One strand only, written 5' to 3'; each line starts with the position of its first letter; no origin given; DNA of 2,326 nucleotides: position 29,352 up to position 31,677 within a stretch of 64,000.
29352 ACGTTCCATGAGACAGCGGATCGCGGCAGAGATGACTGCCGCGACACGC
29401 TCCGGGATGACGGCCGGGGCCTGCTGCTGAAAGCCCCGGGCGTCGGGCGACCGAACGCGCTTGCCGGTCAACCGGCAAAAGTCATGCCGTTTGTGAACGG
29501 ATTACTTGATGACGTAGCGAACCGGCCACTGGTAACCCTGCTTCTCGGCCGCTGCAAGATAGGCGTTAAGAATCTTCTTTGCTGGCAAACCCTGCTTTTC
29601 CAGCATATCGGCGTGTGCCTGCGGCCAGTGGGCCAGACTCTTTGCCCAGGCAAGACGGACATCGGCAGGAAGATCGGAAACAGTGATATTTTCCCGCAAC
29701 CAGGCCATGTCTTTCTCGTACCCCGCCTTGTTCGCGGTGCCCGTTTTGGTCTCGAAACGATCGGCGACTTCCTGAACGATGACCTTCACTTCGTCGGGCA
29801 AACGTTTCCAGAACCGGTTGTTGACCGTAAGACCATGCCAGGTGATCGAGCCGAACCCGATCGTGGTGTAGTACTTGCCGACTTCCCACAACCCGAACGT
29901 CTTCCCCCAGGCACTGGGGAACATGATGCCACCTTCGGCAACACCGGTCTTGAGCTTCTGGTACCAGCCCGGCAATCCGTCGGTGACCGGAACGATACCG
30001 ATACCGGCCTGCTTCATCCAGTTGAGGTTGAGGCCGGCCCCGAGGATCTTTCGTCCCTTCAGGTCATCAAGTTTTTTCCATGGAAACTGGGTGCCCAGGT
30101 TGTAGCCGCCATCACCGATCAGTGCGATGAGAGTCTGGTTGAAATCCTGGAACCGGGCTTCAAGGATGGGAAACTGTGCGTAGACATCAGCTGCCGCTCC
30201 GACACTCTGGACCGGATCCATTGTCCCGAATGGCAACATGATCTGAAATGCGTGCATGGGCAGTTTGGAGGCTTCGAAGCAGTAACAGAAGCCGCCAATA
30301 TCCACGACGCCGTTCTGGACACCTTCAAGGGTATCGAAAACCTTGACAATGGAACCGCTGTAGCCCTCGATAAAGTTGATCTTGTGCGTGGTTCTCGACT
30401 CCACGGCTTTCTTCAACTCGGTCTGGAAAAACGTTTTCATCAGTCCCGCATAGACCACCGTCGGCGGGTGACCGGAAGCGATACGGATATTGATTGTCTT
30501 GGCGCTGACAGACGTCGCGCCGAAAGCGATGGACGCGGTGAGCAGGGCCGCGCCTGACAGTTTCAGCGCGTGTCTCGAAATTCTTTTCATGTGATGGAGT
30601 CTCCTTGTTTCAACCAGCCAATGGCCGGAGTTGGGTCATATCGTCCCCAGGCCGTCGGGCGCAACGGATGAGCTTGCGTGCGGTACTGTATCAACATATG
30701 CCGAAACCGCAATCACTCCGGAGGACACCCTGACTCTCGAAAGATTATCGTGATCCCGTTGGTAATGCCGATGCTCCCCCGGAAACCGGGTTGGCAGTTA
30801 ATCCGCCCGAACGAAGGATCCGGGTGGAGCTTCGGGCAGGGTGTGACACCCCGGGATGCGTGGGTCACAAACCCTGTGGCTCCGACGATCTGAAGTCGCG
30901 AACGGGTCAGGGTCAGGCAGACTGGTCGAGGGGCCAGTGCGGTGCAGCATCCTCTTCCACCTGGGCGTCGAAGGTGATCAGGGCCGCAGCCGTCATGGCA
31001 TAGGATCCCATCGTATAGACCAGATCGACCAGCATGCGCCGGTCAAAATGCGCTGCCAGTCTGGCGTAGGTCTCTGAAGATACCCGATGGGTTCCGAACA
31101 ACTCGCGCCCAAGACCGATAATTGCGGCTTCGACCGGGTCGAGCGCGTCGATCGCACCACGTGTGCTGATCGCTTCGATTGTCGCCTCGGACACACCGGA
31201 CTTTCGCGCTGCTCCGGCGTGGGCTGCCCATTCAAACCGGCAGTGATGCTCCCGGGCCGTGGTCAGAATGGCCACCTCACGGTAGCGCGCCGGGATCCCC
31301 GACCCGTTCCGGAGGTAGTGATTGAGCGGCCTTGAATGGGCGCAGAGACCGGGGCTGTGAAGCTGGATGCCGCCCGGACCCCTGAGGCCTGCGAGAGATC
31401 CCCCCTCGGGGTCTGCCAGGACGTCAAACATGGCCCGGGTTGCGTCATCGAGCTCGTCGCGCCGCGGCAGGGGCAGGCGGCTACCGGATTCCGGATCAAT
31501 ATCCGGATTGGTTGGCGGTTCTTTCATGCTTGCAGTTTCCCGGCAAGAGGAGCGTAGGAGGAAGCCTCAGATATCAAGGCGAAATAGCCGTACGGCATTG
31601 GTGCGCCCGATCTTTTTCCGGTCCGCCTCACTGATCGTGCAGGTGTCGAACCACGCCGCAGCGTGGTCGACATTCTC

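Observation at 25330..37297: Catabolic cluster joining a TRAP importer, a CoxMSL-type Mo-hydroxylase, an amidohydrolase-2 decarboxylase, a CMD-family protein, a heme-oxygenase-like protein and a split TPP decarboxylase; no regulator gene is present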

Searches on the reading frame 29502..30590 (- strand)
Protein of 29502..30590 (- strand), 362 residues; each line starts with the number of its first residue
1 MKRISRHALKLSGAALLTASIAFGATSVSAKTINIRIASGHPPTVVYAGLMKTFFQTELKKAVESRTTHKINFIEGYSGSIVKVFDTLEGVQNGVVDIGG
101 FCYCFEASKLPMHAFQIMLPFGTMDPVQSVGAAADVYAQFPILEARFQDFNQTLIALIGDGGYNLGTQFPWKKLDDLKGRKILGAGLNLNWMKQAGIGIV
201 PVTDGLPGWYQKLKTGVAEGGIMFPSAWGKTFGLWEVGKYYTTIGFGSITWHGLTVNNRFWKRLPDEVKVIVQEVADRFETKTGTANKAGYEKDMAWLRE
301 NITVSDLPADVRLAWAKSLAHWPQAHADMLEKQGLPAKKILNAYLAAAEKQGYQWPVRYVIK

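Call 3: search_protein_families(library=pfam, proteins=[window:29502-30590:-])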
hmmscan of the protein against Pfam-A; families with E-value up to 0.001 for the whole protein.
window:29502-30590:- (362 aa): 1 family
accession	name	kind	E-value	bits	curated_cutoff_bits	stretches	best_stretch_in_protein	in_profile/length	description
PF03480.18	DctP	-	2.3e-17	63.7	23.4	1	57-318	16-274/286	Bacterial extracellular solute-binding protein, family 7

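Call 5: search_protein_families(library=ncbifam, proteins=[window:29502-30590:-], max_evalue=0.001)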
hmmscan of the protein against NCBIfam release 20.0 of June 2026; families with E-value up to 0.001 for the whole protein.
window:29502-30590:- (362 aa): 2 families
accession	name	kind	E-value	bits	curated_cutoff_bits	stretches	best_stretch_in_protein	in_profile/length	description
NF037995.1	TRAP_S1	subfamily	9.7e-12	44.8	50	1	86-284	46-239/271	TRAP transporter substrate-binding protein DctP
TIGR00787.1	dctP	subfamily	2e-06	27.5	175.05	1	170-285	127-240/257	DctP family TRAP transporter solute-binding subunit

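Call 27: search_solved_structures(query=window:29502-30590:-, max_evalue=0.001)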
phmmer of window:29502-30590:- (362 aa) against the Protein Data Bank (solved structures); distinct sequences matched with E-value up to 0.001: 11.
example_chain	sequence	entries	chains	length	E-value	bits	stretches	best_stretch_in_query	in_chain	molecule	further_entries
4n6d_A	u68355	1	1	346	4.3e-18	68.5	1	17-306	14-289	TRAP dicarboxylate transporter-DctP subunit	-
4p56_A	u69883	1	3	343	2.2e-10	43.2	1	12-267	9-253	Putative extracellular solute-binding protein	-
4pgn_A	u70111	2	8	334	3.3e-10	42.6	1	28-321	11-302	Extracellular solute-binding protein, family 7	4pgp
4nap_A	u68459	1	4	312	2.3e-09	39.8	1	60-322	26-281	Extracellular solute-binding protein, family 7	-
4xfe_A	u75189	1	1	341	2.1e-08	36.7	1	19-306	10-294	TRAP dicarboxylate transporter subunit DctP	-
9dsy_A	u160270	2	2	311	7.1e-05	25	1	105-320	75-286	C4-dicarboxylate-binding periplasmic protein DctP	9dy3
4p1l_A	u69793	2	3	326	9.5e-05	24.6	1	41-278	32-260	TRAP dicarboxylate transporter, DctP subunit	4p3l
7ug8_A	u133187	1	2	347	0.00019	23.6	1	77-273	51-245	Ketoacid-binding protein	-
4p47_A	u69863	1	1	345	0.00051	22.2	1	63-277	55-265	TRAP dicarboxylate transporter, DctP subunit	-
4x8r_A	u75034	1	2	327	0.00067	21.8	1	85-280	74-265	TRAP dicarboxylate transporter, DctP subunit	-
8t9t_A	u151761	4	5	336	0.00081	21.5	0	7-313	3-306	Isethionate-binding periplasmic protein DctP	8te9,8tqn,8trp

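Call 41: find_homologous_proteins(query=window:29502-30590:-, max_evalue=1e-20)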
Query window:29502-30590:- (362 aa): 1695 proteins with E <= 1e-20 among 7217 candidates; the best 120 are listed.
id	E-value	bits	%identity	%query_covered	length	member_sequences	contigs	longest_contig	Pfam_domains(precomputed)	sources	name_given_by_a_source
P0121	9.3e-219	744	88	100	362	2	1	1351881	PF03480.19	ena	-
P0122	5.4e-218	741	88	100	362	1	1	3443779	PF03480.19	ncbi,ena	-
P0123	4.1e-215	732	88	100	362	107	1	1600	PF03480.19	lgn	-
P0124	5.1e-209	712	85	100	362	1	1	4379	PF03480.19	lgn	-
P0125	8.3e-208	708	89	91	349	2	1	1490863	PF03480.19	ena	-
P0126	3.9e-207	705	83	100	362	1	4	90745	PF03480.19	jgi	jgi:TRAP-type C4-dicarboxylate transport system substrate-binding protein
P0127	2.4e-203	693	81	100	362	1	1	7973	PF03480.19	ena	-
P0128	1.0e-202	691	81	100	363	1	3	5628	PF03480.19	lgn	-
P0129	4.7e-202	689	80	100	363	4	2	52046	PF03480.19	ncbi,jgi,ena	jgi:TRAP-type C4-dicarboxylate transport system substrate-binding protein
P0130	1.3e-200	684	81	100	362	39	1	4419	PF03480.19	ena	-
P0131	1.7e-200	684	82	97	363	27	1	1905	PF03480.19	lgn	-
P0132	8.2e-197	671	80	100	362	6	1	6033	PF03480.19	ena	-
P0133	8.5e-197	671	81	96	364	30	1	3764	PF03480.19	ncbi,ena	-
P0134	8.8e-195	665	81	93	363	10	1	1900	PF03480.19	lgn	-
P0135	2.5e-194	663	81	93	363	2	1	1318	PF03480.19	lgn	-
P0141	3.3e-191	653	78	97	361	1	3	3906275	PF03480.19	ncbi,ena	-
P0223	4.4e-172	590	71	99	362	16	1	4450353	PF03480.19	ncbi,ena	-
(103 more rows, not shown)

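Call 42: find_encoding_contigs(protein=P0122, flank=10000, max_places=1)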
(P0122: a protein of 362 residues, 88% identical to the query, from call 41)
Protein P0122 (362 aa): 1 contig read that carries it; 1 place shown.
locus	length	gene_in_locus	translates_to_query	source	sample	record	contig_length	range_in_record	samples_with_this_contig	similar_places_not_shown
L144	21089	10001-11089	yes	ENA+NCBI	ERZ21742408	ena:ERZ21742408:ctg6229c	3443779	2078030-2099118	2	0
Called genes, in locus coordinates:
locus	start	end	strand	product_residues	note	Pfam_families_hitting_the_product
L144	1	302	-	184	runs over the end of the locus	PF12100:DUF3576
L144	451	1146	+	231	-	PF01738:DLH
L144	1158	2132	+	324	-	PF08240:ADH_N, PF00107:ADH_zinc_N, PF13602:ADH_zinc_N_2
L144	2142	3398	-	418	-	PF07498:Rho_N, PF07497:Rho_RNA_bind, PF00006:ATP-synt_ab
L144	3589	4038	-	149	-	PF03653:UPF0093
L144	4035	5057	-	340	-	PF00762:Ferrochelatase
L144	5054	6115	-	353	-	PF01208:URO-D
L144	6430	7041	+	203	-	PF02545:Maf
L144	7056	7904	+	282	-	PF08501:Shikimate_dh_N, PF01488:Shikimate_DH (weak)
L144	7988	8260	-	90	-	-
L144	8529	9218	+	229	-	PF00929:RNase_T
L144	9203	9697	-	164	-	PF02556:SecB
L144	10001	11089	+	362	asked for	PF03480:DctP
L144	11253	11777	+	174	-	PF04290:DctQ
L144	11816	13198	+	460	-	PF06808:DctM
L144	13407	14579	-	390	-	PF00296:Bac_luciferase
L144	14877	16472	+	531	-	PF12161:HsdM_N, PF02384:N6_Mtase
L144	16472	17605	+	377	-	PF13784:Fic_N, PF02661:Fic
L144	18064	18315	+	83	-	-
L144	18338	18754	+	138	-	PF08780:NTase_sub_bind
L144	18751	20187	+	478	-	PF01909:NTP_transf_2 (faint), PF18765:Polbeta, PF01420:Methylase_S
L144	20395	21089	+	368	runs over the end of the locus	PF13676:TIR_2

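Call 43: find_encoding_contigs(protein=P0141, flank=10000, max_places=1)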
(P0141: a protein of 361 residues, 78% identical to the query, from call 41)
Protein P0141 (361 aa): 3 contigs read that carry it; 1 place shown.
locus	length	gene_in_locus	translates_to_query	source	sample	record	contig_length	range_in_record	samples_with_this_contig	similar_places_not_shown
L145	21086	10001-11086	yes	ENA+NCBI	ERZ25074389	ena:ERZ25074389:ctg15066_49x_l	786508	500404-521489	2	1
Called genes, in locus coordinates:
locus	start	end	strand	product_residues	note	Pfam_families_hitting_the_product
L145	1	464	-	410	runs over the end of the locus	PF07690:MFS_1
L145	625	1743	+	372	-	PF01408:GFO_IDH_MocA, PF02894:GFO_IDH_MocA_C, PF22725:GFO_IDH_MocA_C3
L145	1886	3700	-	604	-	PF02538:Hydantoinase_B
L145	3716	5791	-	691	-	PF05378:Hydant_A_N, PF01968:Hydantoinase_A, PF19278:Hydant_A_C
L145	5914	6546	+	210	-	PF00857:Isochorismatase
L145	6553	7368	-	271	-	PF00378:ECH_1, PF16113:ECH_2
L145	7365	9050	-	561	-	PF00501:AMP-binding, PF23562:AMP-binding_C_3 (faint)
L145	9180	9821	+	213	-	PF14681:UPRTase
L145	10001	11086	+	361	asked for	PF03480:DctP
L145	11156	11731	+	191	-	PF04290:DctQ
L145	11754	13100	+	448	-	PF06808:DctM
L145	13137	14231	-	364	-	PF14696:Glyoxalase_5, PF00903:Glyoxalase, PF13669:Glyoxalase_4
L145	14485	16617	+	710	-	PF01432:Peptidase_M3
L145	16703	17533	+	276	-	PF00135:COesterase, PF20434:BD-FAE, PF07859:Abhydrolase_3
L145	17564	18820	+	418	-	PF05977:MFS_3, PF07690:MFS_1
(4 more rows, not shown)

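Call 44: find_encoding_contigs(protein=P0223, flank=10000, max_places=1)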
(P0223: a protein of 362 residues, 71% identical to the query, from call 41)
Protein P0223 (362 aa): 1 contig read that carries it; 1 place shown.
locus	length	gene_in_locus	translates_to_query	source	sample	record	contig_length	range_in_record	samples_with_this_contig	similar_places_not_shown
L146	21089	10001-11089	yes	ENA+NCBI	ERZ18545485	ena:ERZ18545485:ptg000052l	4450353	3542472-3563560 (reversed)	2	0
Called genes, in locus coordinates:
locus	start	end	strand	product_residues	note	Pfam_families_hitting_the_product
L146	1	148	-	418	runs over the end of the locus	PF08309:LVIVD (faint)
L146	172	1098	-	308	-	PF03480:DctP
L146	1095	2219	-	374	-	PF01408:GFO_IDH_MocA, PF02894:GFO_IDH_MocA_C (weak), PF22725:GFO_IDH_MocA_C3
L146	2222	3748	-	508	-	PF01970:TctA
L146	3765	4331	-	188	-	PF07331:TctB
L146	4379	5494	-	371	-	PF03401:TctC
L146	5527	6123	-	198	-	PF02627:CMD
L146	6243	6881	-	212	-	PF02798:GST_N, PF13417:GST_N_3, PF13409:GST_N_2, PF13410:GST_C_2 (weak)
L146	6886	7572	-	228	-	PF00392:GntR, PF07729:FCD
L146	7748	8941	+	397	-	PF08240:ADH_N, PF16912:Glu_dehyd_C, PF00107:ADH_zinc_N, PF13602:ADH_zinc_N_2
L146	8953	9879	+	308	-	PF00701:DHDPS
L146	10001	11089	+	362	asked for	PF03480:DctP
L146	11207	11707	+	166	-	PF04290:DctQ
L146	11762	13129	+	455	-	PF06808:DctM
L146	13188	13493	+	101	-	PF07045:DUF1330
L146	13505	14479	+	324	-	PF08240:ADH_N, PF00107:ADH_zinc_N, PF13602:ADH_zinc_N_2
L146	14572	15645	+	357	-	PF01408:GFO_IDH_MocA, PF22725:GFO_IDH_MocA_C3, PF02894:GFO_IDH_MocA_C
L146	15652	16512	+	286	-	PF02826:2-Hacid_dh_C, PF03446:NAD_binding_2, PF03807:F420_oxidored, PF14833:NAD_binding_11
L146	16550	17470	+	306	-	PF00561:Abhydrolase_1, PF12697:Abhydrolase_6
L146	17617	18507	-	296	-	PF03547:Mem_trans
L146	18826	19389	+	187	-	PF07331:TctB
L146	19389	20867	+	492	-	PF01970:TctA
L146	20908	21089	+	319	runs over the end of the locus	PF03401:TctC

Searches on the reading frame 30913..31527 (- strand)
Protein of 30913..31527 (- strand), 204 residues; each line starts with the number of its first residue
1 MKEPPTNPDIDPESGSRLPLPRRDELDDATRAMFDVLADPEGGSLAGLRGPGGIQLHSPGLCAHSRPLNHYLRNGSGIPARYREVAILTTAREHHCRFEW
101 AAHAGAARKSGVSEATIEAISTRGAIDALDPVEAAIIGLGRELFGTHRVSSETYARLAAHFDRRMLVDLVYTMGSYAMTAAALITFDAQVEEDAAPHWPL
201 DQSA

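Call 3: search_protein_families(library=pfam, proteins=[window:30913-31527:-])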
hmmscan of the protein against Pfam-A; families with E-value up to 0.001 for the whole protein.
window:30913-31527:- (204 aa): 1 family
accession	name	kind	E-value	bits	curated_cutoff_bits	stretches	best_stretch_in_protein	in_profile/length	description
PF02627.25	CMD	-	2.3e-10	40.7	23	1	72-137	14-79/84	Carboxymuconolactone decarboxylase family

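Call 5: search_protein_families(library=ncbifam, proteins=[window:30913-31527:-], max_evalue=0.001)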
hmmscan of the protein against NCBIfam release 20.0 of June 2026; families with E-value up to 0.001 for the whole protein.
window:30913-31527:- (204 aa): 1 family
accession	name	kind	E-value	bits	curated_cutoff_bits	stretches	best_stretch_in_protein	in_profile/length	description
TIGR01926.1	peroxid_rel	subfamily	2.4e-05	24.2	81.8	1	73-179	56-164/178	peroxidase-related enzyme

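Call 28: search_solved_structures(query=window:30913-31527:-, max_evalue=0.01)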
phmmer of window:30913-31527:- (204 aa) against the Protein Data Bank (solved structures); distinct sequences matched with E-value up to 0.01: 0.
